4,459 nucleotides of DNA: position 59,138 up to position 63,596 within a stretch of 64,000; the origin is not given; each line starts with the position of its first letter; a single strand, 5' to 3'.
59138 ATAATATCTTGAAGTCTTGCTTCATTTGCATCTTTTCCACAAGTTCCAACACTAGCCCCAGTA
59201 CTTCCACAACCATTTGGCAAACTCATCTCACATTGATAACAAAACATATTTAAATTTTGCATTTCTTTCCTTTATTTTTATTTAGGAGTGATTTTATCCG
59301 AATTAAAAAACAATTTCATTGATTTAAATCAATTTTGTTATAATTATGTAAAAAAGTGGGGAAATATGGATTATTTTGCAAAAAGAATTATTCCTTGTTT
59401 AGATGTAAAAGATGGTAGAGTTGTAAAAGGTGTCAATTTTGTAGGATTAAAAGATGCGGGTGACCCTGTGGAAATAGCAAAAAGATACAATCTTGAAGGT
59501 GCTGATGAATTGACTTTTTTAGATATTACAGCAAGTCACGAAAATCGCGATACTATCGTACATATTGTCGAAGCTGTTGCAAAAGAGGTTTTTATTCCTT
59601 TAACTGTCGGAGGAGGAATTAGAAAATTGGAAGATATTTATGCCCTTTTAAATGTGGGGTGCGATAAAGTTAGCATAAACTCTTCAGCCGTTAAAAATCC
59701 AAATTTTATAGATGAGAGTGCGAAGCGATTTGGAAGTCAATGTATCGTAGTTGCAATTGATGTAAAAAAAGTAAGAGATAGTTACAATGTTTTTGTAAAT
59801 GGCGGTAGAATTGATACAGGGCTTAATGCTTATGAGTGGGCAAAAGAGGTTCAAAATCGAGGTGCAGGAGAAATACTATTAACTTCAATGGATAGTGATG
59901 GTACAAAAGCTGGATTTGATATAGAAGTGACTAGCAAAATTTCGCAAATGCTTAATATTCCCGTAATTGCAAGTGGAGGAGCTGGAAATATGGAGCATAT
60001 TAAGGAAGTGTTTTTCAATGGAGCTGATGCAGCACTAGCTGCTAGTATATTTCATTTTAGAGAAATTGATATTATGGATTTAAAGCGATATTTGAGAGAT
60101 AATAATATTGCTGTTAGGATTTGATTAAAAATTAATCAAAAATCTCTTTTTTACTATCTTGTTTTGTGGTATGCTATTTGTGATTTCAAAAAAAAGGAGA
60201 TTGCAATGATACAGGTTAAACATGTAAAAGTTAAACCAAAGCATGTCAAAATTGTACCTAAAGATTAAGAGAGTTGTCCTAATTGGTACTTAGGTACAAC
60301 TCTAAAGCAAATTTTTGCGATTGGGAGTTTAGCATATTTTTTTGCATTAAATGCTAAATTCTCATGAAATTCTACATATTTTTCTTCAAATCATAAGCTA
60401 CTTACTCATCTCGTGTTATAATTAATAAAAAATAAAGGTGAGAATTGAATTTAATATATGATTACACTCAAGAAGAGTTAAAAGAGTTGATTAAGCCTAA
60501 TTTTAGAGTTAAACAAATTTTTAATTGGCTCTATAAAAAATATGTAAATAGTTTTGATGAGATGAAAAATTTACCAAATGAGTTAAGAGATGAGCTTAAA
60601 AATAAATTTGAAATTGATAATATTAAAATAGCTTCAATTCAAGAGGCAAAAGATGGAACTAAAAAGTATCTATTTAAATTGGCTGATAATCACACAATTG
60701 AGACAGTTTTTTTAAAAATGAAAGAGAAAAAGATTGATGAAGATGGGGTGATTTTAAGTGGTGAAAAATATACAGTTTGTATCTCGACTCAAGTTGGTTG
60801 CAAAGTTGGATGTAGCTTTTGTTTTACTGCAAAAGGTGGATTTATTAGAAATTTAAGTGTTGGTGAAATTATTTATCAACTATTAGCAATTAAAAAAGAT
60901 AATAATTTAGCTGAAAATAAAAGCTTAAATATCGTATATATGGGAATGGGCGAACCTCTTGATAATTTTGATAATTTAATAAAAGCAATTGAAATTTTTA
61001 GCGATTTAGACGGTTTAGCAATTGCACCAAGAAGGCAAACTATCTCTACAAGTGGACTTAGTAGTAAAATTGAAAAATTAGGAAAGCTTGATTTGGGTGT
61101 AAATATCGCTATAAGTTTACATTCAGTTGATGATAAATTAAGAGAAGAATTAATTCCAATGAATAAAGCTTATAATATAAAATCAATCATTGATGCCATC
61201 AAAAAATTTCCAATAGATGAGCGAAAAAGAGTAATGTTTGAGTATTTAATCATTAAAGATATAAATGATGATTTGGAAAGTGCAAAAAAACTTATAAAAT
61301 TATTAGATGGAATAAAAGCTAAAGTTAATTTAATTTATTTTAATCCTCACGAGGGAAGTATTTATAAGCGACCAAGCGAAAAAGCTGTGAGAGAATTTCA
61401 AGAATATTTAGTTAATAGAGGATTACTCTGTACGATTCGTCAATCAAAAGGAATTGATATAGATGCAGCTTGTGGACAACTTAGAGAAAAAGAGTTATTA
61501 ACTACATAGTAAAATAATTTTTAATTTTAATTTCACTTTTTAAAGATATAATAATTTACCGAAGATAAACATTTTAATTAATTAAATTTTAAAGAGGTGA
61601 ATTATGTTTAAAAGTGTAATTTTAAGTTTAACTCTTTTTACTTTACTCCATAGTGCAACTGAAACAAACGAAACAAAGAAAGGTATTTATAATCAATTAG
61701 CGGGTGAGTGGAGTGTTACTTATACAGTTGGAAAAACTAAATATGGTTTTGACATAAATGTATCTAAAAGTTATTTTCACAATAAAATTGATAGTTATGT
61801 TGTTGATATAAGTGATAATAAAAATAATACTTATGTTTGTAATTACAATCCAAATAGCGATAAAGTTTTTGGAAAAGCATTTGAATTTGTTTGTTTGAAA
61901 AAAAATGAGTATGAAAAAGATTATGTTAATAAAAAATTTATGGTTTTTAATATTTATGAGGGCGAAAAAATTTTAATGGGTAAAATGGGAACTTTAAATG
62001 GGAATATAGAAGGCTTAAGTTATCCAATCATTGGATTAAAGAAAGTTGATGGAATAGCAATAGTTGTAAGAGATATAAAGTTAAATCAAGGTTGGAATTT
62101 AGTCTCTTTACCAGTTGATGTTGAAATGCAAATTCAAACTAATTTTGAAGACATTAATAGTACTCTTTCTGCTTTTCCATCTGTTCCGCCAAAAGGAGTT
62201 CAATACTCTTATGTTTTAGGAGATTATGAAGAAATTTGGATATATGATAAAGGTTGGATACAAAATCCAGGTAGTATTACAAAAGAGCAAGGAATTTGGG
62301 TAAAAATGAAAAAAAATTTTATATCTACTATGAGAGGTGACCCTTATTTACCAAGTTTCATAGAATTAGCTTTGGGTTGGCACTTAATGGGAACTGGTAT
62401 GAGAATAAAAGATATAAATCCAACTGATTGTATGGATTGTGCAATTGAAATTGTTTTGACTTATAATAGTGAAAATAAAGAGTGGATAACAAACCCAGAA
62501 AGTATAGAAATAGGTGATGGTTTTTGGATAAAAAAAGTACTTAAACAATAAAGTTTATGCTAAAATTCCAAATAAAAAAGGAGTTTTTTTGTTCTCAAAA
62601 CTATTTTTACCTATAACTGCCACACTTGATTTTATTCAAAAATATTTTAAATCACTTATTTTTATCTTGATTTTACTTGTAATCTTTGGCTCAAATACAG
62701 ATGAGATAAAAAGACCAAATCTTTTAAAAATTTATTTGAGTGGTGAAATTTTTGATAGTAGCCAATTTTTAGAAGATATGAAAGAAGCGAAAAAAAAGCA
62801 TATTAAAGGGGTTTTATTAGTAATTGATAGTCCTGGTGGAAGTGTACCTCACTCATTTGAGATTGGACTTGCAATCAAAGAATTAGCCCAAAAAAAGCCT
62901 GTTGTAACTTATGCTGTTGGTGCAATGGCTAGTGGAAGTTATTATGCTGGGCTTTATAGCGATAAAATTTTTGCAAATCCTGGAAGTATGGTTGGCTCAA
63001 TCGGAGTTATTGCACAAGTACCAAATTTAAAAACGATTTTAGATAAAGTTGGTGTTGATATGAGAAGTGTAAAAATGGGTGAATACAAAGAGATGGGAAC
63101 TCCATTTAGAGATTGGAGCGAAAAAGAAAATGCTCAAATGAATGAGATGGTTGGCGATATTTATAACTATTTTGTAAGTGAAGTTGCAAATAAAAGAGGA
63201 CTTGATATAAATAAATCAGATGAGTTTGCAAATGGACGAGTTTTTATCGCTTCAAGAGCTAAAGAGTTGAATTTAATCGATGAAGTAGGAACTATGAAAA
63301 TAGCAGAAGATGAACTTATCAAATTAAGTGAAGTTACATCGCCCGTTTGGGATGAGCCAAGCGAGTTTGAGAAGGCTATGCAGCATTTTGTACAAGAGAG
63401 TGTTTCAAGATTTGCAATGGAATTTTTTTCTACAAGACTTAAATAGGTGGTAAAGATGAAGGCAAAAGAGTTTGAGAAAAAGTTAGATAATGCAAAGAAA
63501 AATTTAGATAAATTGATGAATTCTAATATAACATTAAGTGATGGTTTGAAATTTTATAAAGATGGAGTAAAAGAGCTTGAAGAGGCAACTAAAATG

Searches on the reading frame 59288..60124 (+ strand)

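Call 84: search_protein_families(library=pfam, proteins=[window:59288-60124:+], max_evalue=0.0001)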
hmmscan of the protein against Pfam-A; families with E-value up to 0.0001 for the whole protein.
window:59288-60124:+ (278 aa): 6 families
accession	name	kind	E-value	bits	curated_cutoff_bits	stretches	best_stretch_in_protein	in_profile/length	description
PF00977.27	His_biosynth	-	2.1e-89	299.3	23.6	1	33-260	1-227/228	Histidine biosynthesis protein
PF03060.21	NMO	-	1e-08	35.4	28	0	183-255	147-225/331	Nitronate monooxygenase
PF01207.24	Dus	-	1.1e-08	35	20.4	1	61-149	141-236/311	Dihydrouridine synthase (Dus)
PF02581.23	TMP-TENI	-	6.2e-06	26.1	27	0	192-248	120-173/180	Thiamine monophosphate synthase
PF04309.18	G3P_antiterm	-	2.4e-05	24.3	27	0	90-133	127-170/173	Glycerol-3-phosphate responsive antiterminator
PF05690.20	ThiG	-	7.6e-05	22.6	23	0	92-136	165-209/247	Thiazole biosynthesis protein ThiG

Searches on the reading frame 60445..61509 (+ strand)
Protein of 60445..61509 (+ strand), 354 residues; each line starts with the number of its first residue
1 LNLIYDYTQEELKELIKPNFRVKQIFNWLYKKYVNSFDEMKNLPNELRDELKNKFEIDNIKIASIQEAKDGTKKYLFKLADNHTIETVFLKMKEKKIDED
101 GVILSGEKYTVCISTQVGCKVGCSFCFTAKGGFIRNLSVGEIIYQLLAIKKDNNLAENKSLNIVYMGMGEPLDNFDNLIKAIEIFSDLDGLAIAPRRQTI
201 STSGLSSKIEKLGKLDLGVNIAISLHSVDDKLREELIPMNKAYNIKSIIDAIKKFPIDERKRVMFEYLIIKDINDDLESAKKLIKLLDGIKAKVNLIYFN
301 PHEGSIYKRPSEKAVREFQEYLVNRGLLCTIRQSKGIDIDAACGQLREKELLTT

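Call 84: search_protein_families(library=pfam, proteins=[window:60445-61509:+], max_evalue=0.0001)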
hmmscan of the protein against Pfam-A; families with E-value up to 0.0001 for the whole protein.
window:60445-61509:+ (354 aa): 2 families
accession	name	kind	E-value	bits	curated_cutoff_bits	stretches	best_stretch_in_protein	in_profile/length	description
PF04055.27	Radical_SAM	-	3.4e-14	53.8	29.5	1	113-279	1-161/166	Radical SAM superfamily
PF21016.3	RlmN_N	-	4.8e-12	45.9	24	1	6-57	5-60/60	Ribosomal RNA large subunit methyltransferase N-terminal domain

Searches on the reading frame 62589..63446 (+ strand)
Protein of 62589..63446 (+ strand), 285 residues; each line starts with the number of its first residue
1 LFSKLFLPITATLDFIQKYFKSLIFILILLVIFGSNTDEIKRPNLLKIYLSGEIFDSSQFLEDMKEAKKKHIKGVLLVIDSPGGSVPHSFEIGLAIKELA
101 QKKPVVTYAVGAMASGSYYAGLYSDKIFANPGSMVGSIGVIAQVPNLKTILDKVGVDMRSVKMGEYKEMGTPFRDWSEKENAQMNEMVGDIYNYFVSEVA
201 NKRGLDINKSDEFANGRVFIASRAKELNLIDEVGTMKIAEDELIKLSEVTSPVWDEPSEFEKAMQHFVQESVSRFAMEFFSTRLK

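Call 84: search_protein_families(library=pfam, proteins=[window:62589-63446:+], max_evalue=0.0001)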
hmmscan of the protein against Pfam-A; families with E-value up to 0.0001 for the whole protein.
window:62589-63446:+ (285 aa): 2 families
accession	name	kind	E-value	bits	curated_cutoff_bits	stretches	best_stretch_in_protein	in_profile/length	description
PF01343.23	Peptidase_S49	-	1.2e-46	158.9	24.9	1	98-249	2-153/154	Peptidase family S49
PF25145.1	NfeD1b_N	-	8.1e-09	35.8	40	1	60-144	18-101/189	NfeD1b, N-terminal domain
